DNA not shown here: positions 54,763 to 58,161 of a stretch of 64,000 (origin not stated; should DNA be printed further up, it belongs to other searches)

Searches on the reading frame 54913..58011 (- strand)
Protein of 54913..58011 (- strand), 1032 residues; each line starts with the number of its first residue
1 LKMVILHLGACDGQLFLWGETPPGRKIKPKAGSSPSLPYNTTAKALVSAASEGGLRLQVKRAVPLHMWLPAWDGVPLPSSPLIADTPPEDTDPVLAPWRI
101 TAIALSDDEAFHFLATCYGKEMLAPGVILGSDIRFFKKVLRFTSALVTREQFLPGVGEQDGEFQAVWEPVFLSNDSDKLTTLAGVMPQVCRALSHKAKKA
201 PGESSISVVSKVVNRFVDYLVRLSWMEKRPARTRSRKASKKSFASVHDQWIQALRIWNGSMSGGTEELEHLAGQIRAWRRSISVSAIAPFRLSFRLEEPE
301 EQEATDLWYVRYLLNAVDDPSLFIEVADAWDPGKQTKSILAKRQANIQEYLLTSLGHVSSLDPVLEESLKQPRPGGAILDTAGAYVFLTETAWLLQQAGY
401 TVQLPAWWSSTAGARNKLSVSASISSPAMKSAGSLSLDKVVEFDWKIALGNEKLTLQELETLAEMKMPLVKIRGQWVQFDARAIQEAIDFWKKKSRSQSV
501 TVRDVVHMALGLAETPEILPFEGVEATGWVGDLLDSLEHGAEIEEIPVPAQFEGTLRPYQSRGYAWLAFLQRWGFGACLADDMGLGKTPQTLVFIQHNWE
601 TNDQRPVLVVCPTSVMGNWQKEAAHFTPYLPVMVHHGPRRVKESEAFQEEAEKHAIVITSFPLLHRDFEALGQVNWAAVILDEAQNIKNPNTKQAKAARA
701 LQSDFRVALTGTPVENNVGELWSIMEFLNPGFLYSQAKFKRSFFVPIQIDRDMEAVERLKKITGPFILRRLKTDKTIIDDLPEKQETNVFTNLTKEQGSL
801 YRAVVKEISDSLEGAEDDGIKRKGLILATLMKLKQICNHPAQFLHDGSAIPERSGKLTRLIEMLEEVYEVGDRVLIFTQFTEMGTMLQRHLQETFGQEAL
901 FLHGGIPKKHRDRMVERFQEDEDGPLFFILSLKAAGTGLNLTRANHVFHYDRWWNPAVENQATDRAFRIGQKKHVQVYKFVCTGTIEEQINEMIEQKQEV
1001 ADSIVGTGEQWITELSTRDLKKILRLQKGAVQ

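Call 105: search_dna_similar(query=window:54913-58011:-, collection=plasmids, mode=protein, max_rows=4)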
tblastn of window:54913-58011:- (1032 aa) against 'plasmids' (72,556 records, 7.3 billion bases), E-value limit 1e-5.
Records with a match: 867; places in all: 943; records where one place covers at least 80% of the query: 14.
Best place of each record, by identity: 60-80% 1; <60% 866.
By first word of the organism name: Klebsiella 101; Streptomyces 62; Pseudomonas 60; Bradyrhizobium 40; Piscirickettsia 35; Xanthomonas 34; Pseudosulfitobacter 30; Nostoc 24; Bacillus 21; Thermus 17; and 164 more.
By predicted mobility (MOB-suite, as given by PLSDB): non-mobilizable 518; conjugative 214; mobilizable 135.
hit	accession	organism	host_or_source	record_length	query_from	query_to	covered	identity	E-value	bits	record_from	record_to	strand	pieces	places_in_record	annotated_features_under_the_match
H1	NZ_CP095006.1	Halococcus dombrowskii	Direct from delivered sample,Rock salt ...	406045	2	1028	100%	37.2%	0e+0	686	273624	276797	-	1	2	DEAD/DEAH box helicase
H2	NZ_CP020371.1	Candidatus Thiodictyon syntrophicum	meromictic lake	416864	69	1031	93%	39.6%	0e+0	646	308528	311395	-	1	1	DEAD/DEAH box helicase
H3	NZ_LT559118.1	Nonomuraea gerenzanensis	-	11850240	133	1031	87%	42.0%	0e+0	671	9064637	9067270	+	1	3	none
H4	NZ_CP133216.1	Thiothrix subterranea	hydrogen sulfide spring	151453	65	1031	94%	38.7%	0e+0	659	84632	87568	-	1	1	DEAD/DEAH box helicase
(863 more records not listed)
